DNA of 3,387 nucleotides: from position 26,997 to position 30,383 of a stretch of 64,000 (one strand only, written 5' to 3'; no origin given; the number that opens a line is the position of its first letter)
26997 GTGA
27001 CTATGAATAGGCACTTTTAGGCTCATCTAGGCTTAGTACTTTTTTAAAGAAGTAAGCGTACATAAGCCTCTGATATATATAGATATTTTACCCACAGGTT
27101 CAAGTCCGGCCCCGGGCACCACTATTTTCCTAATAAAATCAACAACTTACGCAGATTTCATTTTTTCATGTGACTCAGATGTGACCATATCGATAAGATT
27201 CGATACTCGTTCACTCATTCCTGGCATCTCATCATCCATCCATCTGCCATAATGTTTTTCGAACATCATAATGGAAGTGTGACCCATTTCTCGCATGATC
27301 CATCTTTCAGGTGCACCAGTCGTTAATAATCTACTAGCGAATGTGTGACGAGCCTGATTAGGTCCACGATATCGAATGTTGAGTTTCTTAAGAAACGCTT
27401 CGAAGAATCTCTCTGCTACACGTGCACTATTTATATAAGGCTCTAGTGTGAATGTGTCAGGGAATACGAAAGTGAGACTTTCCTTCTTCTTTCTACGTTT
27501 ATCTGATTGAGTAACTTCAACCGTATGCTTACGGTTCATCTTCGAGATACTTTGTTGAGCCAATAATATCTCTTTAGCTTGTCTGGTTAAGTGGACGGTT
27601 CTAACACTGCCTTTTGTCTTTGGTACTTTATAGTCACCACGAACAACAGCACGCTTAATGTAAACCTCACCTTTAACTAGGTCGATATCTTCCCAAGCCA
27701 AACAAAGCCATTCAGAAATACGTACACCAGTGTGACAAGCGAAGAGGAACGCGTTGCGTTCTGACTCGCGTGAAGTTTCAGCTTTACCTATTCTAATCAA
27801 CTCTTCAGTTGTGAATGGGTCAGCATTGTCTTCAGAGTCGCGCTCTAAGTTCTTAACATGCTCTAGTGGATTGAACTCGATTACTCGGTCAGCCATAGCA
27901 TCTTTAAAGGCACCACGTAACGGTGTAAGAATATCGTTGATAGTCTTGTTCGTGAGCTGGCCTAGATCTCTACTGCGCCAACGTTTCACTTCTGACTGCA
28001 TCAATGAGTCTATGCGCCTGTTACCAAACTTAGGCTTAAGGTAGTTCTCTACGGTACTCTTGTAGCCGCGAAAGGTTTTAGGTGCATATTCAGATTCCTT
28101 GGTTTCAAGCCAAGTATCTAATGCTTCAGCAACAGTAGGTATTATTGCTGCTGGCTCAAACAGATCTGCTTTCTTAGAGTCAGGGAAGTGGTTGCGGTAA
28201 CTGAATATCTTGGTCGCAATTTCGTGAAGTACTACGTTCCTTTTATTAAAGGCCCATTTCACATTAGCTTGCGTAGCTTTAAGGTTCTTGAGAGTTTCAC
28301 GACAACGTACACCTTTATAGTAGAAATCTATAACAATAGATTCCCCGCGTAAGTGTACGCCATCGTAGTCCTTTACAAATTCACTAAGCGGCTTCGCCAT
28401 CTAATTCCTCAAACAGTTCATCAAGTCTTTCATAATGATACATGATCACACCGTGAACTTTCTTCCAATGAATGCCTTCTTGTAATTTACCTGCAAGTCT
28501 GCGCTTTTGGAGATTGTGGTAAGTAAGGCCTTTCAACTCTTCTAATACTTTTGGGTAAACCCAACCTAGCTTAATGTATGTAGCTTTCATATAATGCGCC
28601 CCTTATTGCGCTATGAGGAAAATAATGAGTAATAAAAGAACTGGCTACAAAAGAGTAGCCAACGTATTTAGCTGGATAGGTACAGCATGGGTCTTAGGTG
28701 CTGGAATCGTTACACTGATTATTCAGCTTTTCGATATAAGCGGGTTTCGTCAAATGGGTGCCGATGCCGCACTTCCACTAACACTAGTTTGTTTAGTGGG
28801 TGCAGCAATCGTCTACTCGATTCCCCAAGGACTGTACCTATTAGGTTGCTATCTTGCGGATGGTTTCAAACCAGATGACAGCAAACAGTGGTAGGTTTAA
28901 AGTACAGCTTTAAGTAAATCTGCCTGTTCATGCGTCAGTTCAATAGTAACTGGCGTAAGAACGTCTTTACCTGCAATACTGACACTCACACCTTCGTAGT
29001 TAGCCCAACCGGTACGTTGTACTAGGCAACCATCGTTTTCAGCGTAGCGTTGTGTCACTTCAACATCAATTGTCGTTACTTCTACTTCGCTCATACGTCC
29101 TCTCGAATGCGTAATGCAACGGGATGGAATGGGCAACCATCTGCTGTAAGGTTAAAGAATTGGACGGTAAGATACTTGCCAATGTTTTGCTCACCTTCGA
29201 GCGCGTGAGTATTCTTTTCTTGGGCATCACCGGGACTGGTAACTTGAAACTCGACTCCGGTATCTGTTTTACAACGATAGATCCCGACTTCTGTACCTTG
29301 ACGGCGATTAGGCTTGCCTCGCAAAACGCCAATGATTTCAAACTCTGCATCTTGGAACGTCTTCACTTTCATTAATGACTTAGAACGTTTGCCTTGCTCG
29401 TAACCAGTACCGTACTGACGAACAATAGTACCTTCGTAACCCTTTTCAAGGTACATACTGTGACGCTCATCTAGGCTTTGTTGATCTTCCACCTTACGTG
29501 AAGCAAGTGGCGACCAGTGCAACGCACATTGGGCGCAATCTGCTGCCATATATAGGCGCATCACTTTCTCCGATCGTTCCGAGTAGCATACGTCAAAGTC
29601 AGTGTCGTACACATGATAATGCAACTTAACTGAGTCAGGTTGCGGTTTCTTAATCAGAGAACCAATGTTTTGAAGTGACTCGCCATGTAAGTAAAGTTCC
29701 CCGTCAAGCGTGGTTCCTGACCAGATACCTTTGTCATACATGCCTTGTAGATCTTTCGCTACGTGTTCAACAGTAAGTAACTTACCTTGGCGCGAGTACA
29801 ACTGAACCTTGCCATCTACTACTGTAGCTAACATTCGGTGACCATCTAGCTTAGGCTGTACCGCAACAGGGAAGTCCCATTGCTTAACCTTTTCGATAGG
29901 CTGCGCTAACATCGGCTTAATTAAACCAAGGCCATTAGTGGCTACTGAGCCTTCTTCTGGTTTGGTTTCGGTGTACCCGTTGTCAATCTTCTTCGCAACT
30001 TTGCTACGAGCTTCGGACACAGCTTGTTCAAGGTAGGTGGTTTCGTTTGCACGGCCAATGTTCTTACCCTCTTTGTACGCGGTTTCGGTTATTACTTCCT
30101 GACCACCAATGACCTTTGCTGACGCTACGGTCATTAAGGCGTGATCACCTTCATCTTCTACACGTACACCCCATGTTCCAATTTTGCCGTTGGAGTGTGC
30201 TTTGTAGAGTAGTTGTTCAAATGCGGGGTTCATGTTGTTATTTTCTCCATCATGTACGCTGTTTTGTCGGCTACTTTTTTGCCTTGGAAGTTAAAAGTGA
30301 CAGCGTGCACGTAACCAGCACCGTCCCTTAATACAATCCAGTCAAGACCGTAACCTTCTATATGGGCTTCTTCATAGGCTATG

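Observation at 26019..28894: Complete lysogeny-type module (attP-like tRNA 3' end, tyrosine integrase, excisionase) inside an N4-like genome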

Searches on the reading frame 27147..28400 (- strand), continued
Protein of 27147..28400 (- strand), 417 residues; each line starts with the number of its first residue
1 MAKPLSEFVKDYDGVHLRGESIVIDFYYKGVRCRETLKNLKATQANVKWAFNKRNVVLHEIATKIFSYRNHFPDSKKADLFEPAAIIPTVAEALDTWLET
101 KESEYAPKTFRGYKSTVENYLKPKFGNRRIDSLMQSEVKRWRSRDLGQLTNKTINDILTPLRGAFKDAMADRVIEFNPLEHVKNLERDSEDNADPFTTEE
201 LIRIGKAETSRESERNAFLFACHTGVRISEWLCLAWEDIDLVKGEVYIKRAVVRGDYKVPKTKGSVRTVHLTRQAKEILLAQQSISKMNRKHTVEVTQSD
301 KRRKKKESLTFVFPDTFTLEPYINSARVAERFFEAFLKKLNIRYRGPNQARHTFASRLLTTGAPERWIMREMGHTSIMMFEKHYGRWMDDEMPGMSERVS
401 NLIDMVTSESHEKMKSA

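Call 65: find_related_loci(query=A1, collection=viral_contigs, flank=10000)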
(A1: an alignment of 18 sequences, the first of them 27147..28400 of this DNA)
Query A1 (417 aa) in viral_contigs; peptide patterns used: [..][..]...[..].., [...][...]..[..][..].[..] (x = any residue, [..] = any of these).
454 stretches matched a pattern; 374 encode a relative of the query (tblastn E <= 1e-3); the best 80 are kept; 80 distinct loci.
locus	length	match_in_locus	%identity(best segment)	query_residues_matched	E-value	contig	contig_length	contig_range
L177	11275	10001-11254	57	3-411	1e-160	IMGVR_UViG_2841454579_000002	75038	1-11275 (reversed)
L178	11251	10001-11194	52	5-400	3e-135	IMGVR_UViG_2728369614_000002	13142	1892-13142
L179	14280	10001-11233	48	1-413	3e-129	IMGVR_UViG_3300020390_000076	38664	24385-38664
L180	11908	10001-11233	48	1-413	3e-129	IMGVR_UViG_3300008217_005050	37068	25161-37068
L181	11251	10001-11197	49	5-403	8e-129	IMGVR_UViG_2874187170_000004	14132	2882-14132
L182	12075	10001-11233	48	1-413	5e-128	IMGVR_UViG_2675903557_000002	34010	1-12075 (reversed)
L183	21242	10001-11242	47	1-413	7e-127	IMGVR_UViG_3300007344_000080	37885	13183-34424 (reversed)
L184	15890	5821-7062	47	1-413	7e-127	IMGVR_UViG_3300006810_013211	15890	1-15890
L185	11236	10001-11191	50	5-403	3e-126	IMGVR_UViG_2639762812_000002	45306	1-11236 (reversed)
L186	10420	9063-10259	48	5-403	9e-121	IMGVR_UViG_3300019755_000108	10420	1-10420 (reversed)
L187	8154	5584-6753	47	14-403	7e-111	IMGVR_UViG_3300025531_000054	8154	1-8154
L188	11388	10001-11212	43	14-416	1e-107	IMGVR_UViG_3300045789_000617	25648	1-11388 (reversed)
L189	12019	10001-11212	43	14-416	9e-107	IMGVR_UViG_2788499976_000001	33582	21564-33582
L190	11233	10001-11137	40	13-393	6e-92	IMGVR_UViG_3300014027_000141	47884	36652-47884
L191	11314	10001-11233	38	3-403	4e-90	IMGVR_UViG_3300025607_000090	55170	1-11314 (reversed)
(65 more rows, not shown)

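Call 68: search_protein_families(library=pfam, proteins=[L128:9299-9754:-], max_evalue=0.05)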
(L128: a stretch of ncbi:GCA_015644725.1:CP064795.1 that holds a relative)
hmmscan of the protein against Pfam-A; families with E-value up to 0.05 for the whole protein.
L128:9299-9754:- (151 aa): 0 families

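Call 79: get_annotated_region(hit=H26, flank=9000)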
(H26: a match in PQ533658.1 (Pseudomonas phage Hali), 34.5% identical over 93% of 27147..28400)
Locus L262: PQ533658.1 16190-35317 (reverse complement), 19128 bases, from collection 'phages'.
description: Pseudomonas phage Hali, complete genome.
organism: Pseudomonas phage Hali (NCBI taxid 3377941)
taxonomy: Viruses
host: Pseudomonas aeruginosa PA14; source: McMaster Wright Pseudomonas aeruginosa Clinical Isolate Collection; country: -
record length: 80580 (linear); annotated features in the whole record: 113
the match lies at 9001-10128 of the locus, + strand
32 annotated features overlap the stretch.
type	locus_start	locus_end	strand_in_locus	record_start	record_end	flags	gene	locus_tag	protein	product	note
CDS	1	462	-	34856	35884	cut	-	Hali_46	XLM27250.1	hypothetical protein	-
CDS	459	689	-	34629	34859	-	-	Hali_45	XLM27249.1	hypothetical protein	FIG00964051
CDS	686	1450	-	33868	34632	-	-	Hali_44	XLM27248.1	hypothetical protein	-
CDS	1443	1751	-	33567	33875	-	-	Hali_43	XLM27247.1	hypothetical protein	-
CDS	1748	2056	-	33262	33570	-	-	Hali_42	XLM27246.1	hypothetical protein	-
CDS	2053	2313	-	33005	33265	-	-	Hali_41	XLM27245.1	hypothetical protein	-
CDS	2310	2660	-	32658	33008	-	-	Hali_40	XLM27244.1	hypothetical protein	-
CDS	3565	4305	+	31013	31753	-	-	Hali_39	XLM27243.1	repressor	-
CDS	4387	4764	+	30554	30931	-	-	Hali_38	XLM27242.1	hypothetical protein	-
CDS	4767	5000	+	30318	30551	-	-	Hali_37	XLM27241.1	hypothetical protein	-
CDS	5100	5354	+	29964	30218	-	-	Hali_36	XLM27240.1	hypothetical protein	-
CDS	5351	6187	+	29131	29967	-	-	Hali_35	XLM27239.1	hypothetical protein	-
CDS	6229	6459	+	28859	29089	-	-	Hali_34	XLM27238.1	hypothetical protein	-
CDS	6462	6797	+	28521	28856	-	-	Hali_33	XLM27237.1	hypothetical protein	-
CDS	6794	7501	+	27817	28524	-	-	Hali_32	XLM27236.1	hypothetical protein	-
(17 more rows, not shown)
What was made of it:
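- Tried and rejected: It is an ordinary temperate phage with an annotated repressor (call 79).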

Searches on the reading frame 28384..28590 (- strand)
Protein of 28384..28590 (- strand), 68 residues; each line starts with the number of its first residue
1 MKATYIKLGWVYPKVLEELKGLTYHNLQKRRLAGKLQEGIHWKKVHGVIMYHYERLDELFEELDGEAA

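Call 5: search_protein_families(library=pfam, proteins=[window:28384-28590:-], max_evalue=0.1)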
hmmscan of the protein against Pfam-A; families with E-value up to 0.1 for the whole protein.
window:28384-28590:- (68 aa): 1 family
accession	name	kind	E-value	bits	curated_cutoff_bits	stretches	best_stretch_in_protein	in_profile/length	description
PF06806.18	DUF1233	-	5.5e-06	26.3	22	1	10-61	9-67/70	Putative excisionase (DUF1233)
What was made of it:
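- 28384..28590 (-): Excisionase (Xis, recombination directionality factor), 68 aa. It overlaps the int start by 17 nt, as in a xis-int operon. Pfam DUF1233 at 26.3 bits against a cut-off of 22 (call 5).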

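Call 30: search_protein_families(library=phrogs, proteins=[window:28384-28590:-], max_evalue=0.01)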
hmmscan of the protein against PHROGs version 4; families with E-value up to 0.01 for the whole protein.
window:28384-28590:- (68 aa): 2 families
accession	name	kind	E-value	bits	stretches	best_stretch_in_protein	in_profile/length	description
phrog_9668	-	integration and excision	2e-06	28.9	1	11-62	16-66/114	excisionase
phrog_539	-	integration and excision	4.2e-05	24.2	1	9-61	12-71/80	excisionase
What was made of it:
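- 28384..28590 (-): PHROG excisionase phrog_9668 and phrog_539 (call 30).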

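Call 53: search_protein_families(library=ncbifam, proteins=[window:28384-28590:-], max_evalue=0.01)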
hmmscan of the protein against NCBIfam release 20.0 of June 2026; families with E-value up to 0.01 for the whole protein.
window:28384-28590:- (68 aa): 0 families

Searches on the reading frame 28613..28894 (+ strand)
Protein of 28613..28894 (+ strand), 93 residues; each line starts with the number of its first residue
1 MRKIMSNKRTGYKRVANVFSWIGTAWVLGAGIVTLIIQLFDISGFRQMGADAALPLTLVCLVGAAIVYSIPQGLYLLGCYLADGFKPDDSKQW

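Call 5: search_protein_families(library=pfam, proteins=[window:28613-28894:+], max_evalue=0.1)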
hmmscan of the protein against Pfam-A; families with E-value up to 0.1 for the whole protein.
window:28613-28894:+ (93 aa): 0 families

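Call 30: search_protein_families(library=phrogs, proteins=[window:28613-28894:+], max_evalue=0.01)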
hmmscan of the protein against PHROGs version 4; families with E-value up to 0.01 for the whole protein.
window:28613-28894:+ (93 aa): 0 families

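Call 53: search_protein_families(library=ncbifam, proteins=[window:28613-28894:+], max_evalue=0.01)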
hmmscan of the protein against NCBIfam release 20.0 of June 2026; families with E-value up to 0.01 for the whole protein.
window:28613-28894:+ (93 aa): 1 family
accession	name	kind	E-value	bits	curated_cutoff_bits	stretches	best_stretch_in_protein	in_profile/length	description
TIGR03109.2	exosort_XrtA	exception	0.0013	18.2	208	1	7-71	47-112/261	exosortase A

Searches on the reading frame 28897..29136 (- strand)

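Call 5: search_protein_families(library=pfam, proteins=[window:28897-29136:-], max_evalue=0.1)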
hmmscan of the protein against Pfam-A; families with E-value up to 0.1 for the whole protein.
window:28897-29136:- (79 aa): 1 family
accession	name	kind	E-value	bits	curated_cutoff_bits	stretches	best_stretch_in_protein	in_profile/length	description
PF21909.2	USP_UIM_N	-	0.071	13.7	27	1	53-78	8-32/53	Ubiquitin-specific protease UIM domain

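Call 30: search_protein_families(library=phrogs, proteins=[window:28897-29136:-], max_evalue=0.01)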
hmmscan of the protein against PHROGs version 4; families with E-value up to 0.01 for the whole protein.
window:28897-29136:- (79 aa): 0 families

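Call 68: search_protein_families(library=pfam, proteins=[window:28897-29094:-], max_evalue=0.05)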
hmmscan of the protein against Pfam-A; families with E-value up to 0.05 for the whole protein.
window:28897-29094:- (65 aa): 1 family
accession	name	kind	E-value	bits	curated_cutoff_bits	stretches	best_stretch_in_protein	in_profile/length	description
PF21909.2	USP_UIM_N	-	0.047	14.3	27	0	39-64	8-32/53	Ubiquitin-specific protease UIM domain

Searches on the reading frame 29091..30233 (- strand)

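Call 30: search_protein_families(library=phrogs, proteins=[window:29091-30233:-], max_evalue=0.01)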
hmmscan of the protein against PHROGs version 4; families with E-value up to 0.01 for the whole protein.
window:29091-30233:- (380 aa): 1 family
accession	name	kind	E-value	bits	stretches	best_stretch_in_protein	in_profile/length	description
phrog_114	-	DNA, RNA and nucleotide metabolism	4.2e-73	247.9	1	52-379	166-500/634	ATP-dependent DNA ligase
